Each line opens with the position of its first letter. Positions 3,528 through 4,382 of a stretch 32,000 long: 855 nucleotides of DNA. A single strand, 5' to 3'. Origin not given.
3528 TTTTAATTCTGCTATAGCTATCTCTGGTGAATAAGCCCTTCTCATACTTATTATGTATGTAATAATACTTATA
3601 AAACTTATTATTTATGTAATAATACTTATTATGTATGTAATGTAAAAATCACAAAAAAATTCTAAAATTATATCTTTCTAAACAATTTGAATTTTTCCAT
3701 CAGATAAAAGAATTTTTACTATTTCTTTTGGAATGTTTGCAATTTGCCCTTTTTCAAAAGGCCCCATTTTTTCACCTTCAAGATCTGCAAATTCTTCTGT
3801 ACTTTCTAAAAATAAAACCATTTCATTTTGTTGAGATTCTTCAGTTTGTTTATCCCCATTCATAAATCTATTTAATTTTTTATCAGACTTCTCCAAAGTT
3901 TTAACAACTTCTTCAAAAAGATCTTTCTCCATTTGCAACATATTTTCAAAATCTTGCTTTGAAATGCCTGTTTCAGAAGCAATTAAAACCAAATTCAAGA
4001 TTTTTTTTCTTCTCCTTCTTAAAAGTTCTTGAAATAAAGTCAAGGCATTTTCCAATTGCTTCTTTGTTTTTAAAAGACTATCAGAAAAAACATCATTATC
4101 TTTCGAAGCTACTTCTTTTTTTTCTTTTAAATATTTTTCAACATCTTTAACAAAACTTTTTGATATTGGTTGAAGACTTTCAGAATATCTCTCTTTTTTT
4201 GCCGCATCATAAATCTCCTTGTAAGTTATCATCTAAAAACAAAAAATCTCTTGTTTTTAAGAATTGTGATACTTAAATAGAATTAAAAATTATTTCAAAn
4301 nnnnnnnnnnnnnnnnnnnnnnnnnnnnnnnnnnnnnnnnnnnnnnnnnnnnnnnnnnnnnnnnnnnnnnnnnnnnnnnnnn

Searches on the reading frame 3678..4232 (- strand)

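Call 76: search_protein_families(library=pfam, proteins=[window:3678-4232:-], max_evalue=0.001)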
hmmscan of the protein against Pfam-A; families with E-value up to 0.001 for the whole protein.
window:3678-4232:- (184 aa): 1 family
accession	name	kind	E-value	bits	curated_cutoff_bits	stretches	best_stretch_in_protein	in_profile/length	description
PF22090.1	Gins51_C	-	9.5e-06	25.7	27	1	138-179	2-43/48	Gins51, C-terminal domain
